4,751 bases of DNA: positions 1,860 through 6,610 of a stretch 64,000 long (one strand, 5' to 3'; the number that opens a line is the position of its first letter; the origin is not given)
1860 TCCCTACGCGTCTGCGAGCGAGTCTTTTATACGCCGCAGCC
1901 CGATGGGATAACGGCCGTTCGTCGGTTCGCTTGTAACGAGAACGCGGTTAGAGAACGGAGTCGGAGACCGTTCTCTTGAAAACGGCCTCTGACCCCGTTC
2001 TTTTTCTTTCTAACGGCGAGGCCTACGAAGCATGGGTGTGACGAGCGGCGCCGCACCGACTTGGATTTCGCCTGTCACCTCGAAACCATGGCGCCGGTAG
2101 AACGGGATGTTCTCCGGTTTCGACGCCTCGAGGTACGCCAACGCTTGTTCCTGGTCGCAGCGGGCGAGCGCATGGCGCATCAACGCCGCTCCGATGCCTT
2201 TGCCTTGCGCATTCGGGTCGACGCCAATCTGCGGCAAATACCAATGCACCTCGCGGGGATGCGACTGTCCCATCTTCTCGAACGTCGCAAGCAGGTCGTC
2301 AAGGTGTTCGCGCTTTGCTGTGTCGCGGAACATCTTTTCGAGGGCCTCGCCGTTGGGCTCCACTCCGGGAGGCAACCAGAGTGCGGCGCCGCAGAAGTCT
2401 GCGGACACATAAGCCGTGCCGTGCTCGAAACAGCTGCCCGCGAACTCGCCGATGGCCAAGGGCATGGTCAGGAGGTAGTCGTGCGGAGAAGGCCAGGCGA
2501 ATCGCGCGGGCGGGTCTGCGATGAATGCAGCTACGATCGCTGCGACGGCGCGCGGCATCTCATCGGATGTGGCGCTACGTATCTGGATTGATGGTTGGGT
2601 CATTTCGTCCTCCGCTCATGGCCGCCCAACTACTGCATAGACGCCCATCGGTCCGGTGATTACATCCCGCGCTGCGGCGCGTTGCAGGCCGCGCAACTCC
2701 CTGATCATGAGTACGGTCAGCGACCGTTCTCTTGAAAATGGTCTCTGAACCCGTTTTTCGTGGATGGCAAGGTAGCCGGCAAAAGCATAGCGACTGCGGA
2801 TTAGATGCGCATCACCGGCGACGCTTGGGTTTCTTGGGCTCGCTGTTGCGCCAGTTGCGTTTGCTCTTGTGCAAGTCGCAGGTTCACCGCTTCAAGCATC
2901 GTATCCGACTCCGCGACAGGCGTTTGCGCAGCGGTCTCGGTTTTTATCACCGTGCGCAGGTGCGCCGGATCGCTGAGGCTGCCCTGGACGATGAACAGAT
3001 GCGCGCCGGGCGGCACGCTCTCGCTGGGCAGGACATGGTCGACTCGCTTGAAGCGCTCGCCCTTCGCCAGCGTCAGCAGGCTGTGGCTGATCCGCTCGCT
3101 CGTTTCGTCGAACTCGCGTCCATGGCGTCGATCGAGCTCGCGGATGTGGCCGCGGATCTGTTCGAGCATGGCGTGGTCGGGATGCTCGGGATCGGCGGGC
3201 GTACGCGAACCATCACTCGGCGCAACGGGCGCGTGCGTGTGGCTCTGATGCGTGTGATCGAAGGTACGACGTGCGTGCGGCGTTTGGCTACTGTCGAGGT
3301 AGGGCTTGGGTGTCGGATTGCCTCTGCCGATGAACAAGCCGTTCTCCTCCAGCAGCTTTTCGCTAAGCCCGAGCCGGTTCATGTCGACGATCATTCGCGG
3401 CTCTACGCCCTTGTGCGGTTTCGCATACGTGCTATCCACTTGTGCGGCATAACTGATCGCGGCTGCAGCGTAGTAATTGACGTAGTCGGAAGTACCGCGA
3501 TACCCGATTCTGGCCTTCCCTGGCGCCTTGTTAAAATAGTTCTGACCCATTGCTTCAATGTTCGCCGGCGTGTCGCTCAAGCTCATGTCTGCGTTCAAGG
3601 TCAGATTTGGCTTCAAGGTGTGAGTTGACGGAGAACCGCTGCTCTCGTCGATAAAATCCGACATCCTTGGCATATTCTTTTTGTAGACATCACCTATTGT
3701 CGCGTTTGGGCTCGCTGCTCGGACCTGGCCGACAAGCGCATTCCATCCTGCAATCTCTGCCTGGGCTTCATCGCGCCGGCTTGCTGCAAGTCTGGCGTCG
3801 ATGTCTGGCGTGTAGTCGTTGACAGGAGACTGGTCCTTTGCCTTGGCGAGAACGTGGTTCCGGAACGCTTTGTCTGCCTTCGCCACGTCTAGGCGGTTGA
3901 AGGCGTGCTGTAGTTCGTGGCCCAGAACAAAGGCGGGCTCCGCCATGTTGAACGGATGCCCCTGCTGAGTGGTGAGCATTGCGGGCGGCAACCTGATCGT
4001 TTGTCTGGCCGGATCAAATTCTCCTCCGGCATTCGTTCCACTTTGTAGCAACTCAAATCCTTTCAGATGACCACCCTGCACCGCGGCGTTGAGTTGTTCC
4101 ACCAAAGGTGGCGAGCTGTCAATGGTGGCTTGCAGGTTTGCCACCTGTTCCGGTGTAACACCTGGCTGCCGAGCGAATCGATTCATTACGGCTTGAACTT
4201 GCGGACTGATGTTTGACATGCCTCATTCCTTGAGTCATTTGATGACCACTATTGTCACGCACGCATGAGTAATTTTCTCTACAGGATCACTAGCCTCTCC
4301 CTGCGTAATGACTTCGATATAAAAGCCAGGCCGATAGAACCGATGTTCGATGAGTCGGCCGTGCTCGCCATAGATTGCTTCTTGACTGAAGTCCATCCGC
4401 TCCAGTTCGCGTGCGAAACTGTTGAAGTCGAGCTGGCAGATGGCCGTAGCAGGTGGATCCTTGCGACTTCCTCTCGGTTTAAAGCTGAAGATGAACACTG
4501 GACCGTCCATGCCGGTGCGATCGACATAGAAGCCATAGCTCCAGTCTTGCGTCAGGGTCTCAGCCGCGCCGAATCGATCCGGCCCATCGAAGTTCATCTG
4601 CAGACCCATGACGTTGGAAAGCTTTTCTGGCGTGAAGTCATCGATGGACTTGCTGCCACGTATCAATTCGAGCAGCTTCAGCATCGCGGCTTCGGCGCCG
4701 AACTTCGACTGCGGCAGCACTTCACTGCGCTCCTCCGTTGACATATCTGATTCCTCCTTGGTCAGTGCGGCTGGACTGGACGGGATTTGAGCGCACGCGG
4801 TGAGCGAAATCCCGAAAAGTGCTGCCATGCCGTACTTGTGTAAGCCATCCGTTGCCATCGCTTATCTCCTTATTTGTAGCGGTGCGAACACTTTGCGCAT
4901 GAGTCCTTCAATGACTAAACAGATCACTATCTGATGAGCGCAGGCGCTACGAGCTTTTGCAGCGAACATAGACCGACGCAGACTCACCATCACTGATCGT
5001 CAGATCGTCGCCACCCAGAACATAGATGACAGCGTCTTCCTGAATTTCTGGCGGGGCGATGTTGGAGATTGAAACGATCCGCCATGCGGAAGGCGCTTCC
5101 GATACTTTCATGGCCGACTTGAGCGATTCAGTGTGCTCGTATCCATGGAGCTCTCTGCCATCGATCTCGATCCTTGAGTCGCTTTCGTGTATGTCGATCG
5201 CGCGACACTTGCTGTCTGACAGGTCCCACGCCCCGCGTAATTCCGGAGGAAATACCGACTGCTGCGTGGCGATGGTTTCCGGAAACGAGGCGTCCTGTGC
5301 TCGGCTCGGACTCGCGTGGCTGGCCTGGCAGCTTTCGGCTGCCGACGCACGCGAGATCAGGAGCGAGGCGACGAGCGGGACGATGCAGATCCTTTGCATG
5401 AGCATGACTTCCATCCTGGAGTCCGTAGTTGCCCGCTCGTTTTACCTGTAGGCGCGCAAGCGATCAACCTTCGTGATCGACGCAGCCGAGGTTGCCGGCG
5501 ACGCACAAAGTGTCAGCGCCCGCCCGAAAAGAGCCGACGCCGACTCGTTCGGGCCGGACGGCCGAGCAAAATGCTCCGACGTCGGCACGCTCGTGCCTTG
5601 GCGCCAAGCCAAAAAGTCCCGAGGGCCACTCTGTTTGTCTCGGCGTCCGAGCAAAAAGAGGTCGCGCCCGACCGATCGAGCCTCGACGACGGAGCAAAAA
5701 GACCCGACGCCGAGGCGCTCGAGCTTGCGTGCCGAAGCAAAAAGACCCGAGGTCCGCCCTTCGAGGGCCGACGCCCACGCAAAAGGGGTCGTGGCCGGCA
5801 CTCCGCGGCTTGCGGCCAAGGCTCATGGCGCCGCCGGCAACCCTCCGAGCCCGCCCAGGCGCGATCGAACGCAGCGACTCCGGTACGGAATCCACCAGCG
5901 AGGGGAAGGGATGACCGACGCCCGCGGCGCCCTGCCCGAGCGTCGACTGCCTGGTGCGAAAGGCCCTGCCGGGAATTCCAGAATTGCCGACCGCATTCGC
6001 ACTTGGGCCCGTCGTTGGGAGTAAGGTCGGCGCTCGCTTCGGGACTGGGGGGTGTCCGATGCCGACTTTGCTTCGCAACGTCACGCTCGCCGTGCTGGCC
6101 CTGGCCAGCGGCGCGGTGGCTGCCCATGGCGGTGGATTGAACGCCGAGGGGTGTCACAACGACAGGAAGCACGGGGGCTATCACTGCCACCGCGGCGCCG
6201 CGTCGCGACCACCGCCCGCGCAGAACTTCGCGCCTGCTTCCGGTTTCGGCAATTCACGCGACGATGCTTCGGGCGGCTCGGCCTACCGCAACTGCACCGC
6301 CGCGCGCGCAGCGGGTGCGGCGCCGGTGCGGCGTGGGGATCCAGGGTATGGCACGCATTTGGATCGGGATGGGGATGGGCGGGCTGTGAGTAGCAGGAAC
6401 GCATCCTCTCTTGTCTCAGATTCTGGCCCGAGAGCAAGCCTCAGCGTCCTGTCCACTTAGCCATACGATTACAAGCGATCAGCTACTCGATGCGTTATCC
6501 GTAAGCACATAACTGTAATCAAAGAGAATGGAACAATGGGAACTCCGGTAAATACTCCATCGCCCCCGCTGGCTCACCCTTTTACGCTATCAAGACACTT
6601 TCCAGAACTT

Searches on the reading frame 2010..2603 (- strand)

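Call 22: search_protein_families(library=pfam, proteins=[window:2010-2603:-], max_evalue=0.001)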
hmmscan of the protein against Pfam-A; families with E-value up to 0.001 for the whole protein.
window:2010-2603:- (197 aa): 4 families
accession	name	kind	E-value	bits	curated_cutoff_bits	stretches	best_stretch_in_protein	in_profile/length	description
PF13508.13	Acetyltransf_7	-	1.2e-11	45.3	27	1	121-176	30-84/84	Acetyltransferase (GNAT) domain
PF00583.31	Acetyltransf_1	-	6.4e-11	43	20.7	1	117-174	56-116/116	Acetyltransferase (GNAT) family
PF13673.13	Acetyltransf_10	-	1.3e-10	41.8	23.6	1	124-191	55-124/128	Acetyltransferase (GNAT) domain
PF13527.13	Acetyltransf_9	-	1.3e-08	35.3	25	1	125-176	77-126/127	Acetyltransferase (GNAT) domain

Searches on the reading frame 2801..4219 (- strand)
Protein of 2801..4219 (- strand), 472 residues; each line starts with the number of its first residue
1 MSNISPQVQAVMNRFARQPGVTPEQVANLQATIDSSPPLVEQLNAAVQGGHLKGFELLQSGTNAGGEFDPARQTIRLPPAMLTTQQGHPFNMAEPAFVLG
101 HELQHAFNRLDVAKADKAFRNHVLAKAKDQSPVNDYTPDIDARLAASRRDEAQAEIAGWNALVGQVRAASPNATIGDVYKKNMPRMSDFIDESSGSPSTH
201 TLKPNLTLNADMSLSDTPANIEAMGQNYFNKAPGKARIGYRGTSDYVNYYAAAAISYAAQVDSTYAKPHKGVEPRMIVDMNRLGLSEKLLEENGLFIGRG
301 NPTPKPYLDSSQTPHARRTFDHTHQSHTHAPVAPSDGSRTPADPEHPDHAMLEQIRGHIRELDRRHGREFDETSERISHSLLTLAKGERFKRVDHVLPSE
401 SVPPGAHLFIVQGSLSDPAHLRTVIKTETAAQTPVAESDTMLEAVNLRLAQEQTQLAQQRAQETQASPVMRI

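Call 22: search_protein_families(library=pfam, proteins=[window:2801-4219:-], max_evalue=0.001)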
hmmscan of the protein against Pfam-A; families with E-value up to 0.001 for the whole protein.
window:2801-4219:- (472 aa): 1 family
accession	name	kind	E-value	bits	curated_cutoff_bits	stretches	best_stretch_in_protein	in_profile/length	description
PF20410.3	X-Tfes_XVIPCD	-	3.5e-29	101.8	24.9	1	343-442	2-99/101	X-Tfes, XVIPCD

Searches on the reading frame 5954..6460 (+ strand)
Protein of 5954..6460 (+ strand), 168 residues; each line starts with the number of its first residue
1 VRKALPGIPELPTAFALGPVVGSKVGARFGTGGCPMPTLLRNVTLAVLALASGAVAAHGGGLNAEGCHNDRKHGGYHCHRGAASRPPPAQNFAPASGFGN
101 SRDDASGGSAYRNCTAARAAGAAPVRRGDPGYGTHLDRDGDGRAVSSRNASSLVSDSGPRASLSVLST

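Call 22: search_protein_families(library=pfam, proteins=[window:5954-6460:+], max_evalue=0.001)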
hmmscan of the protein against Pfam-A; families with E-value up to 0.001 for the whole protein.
window:5954-6460:+ (168 aa): 1 family
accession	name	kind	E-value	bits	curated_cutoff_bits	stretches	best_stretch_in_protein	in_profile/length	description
PF05901.16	Excalibur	-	7.6e-14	52.2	22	1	111-144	1-34/36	Excalibur calcium-binding domain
